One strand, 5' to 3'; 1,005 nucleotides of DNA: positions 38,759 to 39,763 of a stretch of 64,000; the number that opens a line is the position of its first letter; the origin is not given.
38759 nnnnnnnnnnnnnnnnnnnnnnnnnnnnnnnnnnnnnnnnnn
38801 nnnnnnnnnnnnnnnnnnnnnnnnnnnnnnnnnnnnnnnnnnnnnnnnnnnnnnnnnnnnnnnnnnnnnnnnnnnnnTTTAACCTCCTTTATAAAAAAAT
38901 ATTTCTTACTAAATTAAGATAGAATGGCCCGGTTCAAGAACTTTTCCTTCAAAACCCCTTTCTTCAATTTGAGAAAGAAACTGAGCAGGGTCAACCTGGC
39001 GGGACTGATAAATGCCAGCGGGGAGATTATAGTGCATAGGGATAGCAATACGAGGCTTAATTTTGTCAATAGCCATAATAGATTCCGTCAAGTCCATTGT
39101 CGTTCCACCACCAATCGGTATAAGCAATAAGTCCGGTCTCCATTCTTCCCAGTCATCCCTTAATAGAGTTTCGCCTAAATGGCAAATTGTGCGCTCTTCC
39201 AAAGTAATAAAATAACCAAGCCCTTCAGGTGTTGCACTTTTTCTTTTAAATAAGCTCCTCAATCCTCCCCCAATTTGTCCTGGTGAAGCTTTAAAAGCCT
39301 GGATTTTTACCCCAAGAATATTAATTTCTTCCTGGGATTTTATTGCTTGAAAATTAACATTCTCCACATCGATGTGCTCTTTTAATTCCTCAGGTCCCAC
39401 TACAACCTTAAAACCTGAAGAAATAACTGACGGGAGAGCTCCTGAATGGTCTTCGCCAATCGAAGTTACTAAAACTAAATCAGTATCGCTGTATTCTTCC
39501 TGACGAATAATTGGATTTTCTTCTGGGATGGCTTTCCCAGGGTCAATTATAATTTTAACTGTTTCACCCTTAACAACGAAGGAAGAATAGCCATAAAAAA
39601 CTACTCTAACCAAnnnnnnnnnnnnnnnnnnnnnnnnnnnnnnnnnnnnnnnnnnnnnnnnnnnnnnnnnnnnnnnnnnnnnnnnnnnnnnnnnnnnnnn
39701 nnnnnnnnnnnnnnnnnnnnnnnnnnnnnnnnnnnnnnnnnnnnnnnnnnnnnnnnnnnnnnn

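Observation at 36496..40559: Roughly 3.9 kb block of six uncharacterized genes in two convergent operons, bounded by long AT-rich spacers. Candidate novel signalling or effector module.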

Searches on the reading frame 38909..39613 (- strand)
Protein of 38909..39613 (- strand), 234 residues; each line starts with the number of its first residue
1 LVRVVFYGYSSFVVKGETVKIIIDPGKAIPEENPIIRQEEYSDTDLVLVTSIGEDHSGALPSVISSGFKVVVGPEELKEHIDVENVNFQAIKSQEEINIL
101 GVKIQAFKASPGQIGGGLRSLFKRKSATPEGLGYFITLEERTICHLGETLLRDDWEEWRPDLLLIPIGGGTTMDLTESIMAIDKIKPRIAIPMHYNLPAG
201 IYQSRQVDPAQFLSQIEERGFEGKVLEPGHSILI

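Call 3: search_protein_families(library=pfam, proteins=[window:38909-39613:-], max_evalue=0.1)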
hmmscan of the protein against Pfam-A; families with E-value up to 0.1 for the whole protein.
window:38909-39613:- (234 aa): 3 families
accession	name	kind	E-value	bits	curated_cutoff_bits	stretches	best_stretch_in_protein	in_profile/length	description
PF13483.12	Lactamase_B_3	-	2.6e-20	73.4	24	1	4-194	2-160/160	Beta-lactamase superfamily domain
PF12706.13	Lactamase_B_2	-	3.2e-10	40.4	27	1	21-195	3-200/200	Beta-lactamase superfamily domain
PF00753.33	Lactamase_B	-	0.0021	18.5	22.7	1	9-192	6-194/196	Metallo-beta-lactamase superfamily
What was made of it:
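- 38909..39613 (-): 234-aa MBL-fold protein, a diverged offshoot of the UPF0173 family with a decayed metal site. Probable pseudoenzyme. Present only in the six-gene clade. Lactamase_B_3 at 73 bits (call 3).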

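Call 8: find_encoding_contigs(protein=window:38909-39613:-, flank=8000, max_places=10)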
Protein window:38909-39613:- (234 aa): 2 contigs read that carry it; 2 places shown.
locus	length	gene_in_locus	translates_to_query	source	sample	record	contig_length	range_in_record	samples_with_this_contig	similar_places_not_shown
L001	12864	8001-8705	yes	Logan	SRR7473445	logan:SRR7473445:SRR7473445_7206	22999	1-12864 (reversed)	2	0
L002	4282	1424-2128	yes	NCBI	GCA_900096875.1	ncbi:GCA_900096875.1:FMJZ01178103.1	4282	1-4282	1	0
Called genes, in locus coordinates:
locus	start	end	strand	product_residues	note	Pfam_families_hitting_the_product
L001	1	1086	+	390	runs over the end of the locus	PF02113:Peptidase_S13 (weak), PF13354:Beta-lactamase2 (weak), PF00768:Peptidase_S11, PF07943:PBP5_C (weak)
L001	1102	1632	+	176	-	PF22802:RsiG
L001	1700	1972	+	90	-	-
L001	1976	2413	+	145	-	PF13248:Zn_ribbon_3 (weak), PF16697:Yop-YscD_cpl, PF00498:FHA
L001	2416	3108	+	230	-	PF00376:MerR, PF13411:MerR_1, PF13591:MerR_2 (faint), PF28507:Rv1828_C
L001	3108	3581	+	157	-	PF01927:Mut7-C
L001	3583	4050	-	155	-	PF01578:Cytochrom_C_asm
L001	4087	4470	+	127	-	-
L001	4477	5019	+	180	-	PF00156:Pribosyltran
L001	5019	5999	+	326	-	PF07885:Ion_trans_2, PF02254:TrkA_N, PF02080:TrkA_C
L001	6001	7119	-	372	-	PF24568:CC_PcsB, PF03330:DPBB_1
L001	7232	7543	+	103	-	-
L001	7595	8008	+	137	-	-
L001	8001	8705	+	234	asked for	PF13483:Lactamase_B_3, PF12706:Lactamase_B_2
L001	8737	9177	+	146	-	-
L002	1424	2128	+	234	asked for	PF13483:Lactamase_B_3, PF12706:Lactamase_B_2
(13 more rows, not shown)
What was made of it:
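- On Degenerate-GGDEF c-di-GMP receptors (PelD-like): The neighbours are orphan genes (call 8).
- This suggests the lineage uses c-di-GMP (call 8, precomputed Pfam).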

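Call 10: search_protein_families(library=ncbifam, proteins=[window:38909-39613:-], max_evalue=0.1)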
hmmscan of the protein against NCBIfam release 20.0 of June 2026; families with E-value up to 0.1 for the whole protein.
window:38909-39613:- (234 aa): 4 families
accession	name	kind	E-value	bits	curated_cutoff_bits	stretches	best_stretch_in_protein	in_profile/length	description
NF001911.0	PRK00685.1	equivalog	1e-24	87.3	144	1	3-232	2-226/228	metal-dependent hydrolase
TIGR03413.1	GSH_gloB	equivalog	0.0047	16.3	200.8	1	13-108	15-103/248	hydroxyacylglutathione hydrolase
NF045584.1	cas14_MBL_CASP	equivalog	0.032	12.6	800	1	10-70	15-77/612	type VII CRISPR-associated protein Cas14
TIGR03675.1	arCOG00543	equivalog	0.041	12.1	580.2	1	8-69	187-254/631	beta-CASP ribonuclease aCPSF1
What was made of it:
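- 38909..39613 (-): PRK00685 at 87 bits, below its cut-off of 144 (call 10).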

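Call 11: search_protein_families(library=padloc, proteins=[window:38909-39613:-], max_evalue=0.1)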
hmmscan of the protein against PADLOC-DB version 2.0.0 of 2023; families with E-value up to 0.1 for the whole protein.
window:38909-39613:- (234 aa): 0 families

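Call 12: search_protein_families(library=phrogs, proteins=[window:38909-39613:-], max_evalue=0.1)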
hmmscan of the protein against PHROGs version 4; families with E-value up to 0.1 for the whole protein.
window:38909-39613:- (234 aa): 2 families
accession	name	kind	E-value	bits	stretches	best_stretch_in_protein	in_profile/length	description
phrog_392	-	other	4.2e-05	24.2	1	14-109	22-123/348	metal-dependent hydrolase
phrog_27925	-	unknown function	0.045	15.1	1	152-166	10-24/51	-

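Call 40: search_solved_structures(query=window:38909-39613:-, max_evalue=0.001, show_alignments=2)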
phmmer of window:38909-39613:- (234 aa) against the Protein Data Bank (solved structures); distinct sequences matched with E-value up to 0.001: 6.
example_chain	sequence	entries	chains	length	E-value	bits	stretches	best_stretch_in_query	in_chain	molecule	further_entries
3x2x_A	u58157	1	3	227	1.4e-16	64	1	3-232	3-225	UPF0173 metal-dependent hydrolase TM_1162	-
6hrg_A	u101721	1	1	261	2.4e-16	63.3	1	2-232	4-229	UPF0173 metal-dependent hydrolase Igni_1254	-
3x2z_A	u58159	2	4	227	2.7e-16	63.1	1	3-232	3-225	UPF0173 metal-dependent hydrolase TM_1162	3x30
3x2y_A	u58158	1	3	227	9.2e-16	61.3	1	3-232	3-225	UPF0173 metal-dependent hydrolase TM_1162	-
7e3v_A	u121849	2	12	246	3.1e-13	53.1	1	1-232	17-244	UPF0173 metal-dependent hydrolase C7P97_11315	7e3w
1vjn_A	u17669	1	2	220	0.00046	23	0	140-202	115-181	Zn-dependent hydrolase of metallo-beta-lactamase superfamily TM0207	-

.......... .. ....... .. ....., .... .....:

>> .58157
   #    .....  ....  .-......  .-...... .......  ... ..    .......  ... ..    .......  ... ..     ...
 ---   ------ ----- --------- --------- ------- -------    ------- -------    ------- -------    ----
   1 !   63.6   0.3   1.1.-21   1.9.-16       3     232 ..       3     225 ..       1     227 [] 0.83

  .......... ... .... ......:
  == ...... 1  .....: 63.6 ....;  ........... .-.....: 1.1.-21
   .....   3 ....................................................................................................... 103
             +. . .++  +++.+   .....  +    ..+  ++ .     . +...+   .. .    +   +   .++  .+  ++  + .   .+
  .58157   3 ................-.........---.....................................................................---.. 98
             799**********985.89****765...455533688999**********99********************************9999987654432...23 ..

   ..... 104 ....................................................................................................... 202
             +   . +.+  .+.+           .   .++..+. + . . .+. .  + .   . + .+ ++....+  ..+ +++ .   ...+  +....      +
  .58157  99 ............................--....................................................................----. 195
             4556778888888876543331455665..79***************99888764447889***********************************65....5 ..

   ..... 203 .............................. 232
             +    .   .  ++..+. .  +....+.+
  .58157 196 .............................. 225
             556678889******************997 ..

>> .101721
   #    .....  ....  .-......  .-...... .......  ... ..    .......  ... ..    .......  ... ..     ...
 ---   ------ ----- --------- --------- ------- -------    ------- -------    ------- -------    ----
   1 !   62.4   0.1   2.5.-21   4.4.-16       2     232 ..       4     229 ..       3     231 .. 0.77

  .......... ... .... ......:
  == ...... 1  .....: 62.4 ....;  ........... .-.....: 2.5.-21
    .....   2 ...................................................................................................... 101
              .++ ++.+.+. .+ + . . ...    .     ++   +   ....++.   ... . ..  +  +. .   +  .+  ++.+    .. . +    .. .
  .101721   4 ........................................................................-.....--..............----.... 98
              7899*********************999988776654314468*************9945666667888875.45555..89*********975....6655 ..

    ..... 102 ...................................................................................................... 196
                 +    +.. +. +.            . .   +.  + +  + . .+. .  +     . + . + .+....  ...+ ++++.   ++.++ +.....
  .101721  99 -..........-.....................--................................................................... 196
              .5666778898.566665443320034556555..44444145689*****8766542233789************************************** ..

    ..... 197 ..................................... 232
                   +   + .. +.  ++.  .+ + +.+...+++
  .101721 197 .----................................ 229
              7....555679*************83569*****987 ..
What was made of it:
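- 38909..39613 (-): The closest PDB relatives are TM_1162 and Igni_1254, E 1e-16 (call 40).
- On UPF0173 / MBL metallo-hydrolase: PDB TM_1162 at E 1.4e-16, covering residues 3-232 (call 40).
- Closest known: UPF0173 metal-dependent hydrolases. Same: Full-length alignment and the same Lactamase_B_3 fold family (calls 3, 10, 40).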

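Call 64: find_homologous_proteins(query=window:38909-39613:-, max_evalue=0.00001)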
Query window:38909-39613:- (234 aa): 80 proteins with E <= 0.00001 among 467 candidates.
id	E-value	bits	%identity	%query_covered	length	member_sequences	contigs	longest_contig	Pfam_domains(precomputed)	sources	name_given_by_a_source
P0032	1.4e-141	488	91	100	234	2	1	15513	PF12706.14,PF13483.13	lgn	-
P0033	7.3e-131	453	82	100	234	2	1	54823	PF12706.14,PF13483.13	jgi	-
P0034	1.7e-130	452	84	100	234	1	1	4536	PF12706.14,PF13483.13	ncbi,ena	-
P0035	1.3e-127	442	82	100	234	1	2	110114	PF12706.14,PF13483.13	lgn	-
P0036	5.3e-83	296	56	100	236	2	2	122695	PF12706.14,PF13483.13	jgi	jgi:L-ascorbate metabolism protein UlaG (beta-lactamase superfamily)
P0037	1.2e-81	292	56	100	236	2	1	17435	PF12706.14,PF13483.13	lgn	-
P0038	2.0e-14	72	33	93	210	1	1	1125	PF12706.14,PF13483.13,PF00753.34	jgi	jgi:L-ascorbate metabolism protein UlaG (beta-lactamase superfamily)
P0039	5.3e-14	70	35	85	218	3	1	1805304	PF12706.14,PF13483.13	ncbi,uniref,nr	ncbi:Zn-dependent hydrolase of the beta-lactamase fold protein [Nitrosotalea devaniterrae]|uniref:Zn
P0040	2.2e-12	65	32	98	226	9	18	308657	PF12706.14,PF13483.13,PF00753.34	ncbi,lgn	ncbi:MAG: metal-dependent hydrolase [Pelotomaculum sp.]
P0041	3.1e-12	65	33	97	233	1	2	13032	PF12706.14,PF13483.13,PF00753.34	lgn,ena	-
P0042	5.8e-12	64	33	97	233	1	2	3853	PF12706.14,PF13483.13,PF00753.34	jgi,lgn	-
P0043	1.1e-11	63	31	99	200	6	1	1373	PF12706.14,PF13483.13,PF00753.34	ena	-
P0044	6.2e-11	60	32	85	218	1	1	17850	PF12706.14,PF13483.13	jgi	jgi:L-ascorbate metabolism protein UlaG (beta-lactamase superfamily)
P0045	6.2e-11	60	31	97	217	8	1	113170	PF12706.14,PF13483.13,PF00753.34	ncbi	-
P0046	7.0e-11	60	31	97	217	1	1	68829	PF12706.14,PF13483.13,PF00753.34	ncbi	-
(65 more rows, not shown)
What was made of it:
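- The MBL orthologs are separated from everything else by a 220-bit gap (call 64).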
